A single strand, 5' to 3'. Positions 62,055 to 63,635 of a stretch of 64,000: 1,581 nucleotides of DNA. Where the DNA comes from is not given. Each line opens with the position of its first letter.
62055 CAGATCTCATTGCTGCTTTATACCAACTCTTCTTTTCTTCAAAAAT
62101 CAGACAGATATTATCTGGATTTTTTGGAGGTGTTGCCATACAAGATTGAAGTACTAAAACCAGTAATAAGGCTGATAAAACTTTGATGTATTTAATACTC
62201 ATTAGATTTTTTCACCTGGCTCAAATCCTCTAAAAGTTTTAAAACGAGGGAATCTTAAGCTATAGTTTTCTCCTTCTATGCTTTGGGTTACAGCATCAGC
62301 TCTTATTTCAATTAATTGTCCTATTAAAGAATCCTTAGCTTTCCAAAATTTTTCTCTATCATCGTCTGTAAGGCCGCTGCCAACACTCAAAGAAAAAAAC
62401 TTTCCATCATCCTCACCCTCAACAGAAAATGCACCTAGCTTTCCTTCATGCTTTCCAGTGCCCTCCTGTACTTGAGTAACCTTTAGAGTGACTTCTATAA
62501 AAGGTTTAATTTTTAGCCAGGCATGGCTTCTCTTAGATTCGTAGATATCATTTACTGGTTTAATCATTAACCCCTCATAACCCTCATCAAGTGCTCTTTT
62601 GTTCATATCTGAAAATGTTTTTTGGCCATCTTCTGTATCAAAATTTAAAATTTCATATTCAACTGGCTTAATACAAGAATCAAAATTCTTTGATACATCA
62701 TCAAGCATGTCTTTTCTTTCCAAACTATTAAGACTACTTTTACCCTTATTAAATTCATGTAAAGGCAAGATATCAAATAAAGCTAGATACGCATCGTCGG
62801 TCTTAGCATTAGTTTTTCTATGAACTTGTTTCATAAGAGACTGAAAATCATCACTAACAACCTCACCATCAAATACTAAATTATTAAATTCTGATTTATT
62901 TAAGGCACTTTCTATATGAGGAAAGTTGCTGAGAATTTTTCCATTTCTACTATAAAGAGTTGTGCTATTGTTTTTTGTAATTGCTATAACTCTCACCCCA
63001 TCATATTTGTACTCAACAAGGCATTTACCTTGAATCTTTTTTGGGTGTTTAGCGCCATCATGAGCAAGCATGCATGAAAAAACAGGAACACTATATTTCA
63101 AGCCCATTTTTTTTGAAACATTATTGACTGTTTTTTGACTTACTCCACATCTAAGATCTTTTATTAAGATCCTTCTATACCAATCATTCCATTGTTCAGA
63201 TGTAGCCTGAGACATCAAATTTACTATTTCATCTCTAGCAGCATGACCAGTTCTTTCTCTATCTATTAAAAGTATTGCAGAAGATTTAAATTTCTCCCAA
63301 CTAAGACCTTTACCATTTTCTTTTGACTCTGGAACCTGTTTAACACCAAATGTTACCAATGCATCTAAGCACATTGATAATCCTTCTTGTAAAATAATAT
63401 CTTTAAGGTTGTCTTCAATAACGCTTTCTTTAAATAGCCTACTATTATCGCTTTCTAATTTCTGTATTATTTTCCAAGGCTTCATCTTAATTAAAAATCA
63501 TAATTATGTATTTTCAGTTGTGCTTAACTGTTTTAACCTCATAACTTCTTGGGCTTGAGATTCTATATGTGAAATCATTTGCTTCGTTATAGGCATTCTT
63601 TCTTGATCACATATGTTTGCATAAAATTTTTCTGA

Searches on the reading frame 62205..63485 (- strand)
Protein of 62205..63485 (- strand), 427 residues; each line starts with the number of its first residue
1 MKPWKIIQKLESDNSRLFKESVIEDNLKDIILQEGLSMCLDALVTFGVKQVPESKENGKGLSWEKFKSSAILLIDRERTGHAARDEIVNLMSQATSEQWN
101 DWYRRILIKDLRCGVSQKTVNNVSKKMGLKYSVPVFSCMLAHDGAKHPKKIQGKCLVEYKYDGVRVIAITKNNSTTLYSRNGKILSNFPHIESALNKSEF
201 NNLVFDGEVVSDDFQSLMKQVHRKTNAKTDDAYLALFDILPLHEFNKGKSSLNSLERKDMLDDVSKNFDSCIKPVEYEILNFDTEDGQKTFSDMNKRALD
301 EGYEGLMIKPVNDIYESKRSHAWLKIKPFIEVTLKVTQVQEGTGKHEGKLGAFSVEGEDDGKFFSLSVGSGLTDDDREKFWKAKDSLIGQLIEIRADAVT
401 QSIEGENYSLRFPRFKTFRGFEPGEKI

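Call 59: search_protein_families(library=ncbifam, proteins=[window:62205-63485:-], max_evalue=0.00001)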
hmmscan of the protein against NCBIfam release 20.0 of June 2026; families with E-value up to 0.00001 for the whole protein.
window:62205-63485:- (427 aa): 13 families
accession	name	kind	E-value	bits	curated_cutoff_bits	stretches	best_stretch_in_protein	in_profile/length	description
TIGR02779.1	NHEJ_ligase_lig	equivalog_domain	9.4e-27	94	227.75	1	155-382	16-239/302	non-homologous end-joining DNA ligase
TIGR00574.1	dnl1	superfamily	6.4e-25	87.8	217.8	1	147-380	184-437/527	ATP-dependent DNA ligase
TIGR02776.1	NHEJ_ligase_prk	equivalog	2.3e-23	82.9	373.2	1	156-380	8-228/587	DNA ligase D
NF007210.0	PRK09632.1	equivalog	6.7e-23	80.9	989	1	125-382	467-714/781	ATP-dependent DNA ligase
NF041331.1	LigA_Halo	equivalog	1.2e-22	80.1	830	1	126-419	220-533/552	ATP-dependent DNA ligase LigA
NF002868.0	PRK03180.1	equivalog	3.2e-20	72.3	641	1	127-359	176-412/509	ATP-dependent DNA ligase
NF006592.0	PRK09125.1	equivalog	3.9e-20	72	200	1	155-379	46-250/283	DNA ligase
NF005796.0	PRK07636.1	subfamily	2.8e-17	62.8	337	1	153-329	18-187/275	ATP-dependent DNA ligase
NF006701.0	PRK09247.1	equivalog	2.8e-16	59.6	543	1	134-328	204-409/540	ATP-dependent DNA ligase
NF007211.0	PRK09633.1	equivalog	1.1e-15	57.1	774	1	155-343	18-223/610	DNA ligase D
NF004628.0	PRK05972.1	subfamily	2.6e-15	55.6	895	1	133-375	240-475/870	ATP-dependent DNA ligase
TIGR04120.1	DNA_lig_bact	equivalog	3.7e-15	55.9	400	1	133-348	199-419/526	cisplatin damage response ATP-dependent DNA ligase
NF006078.0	PRK08224.1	equivalog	7.2e-14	51.5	296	1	134-329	7-200/350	ATP-dependent DNA ligase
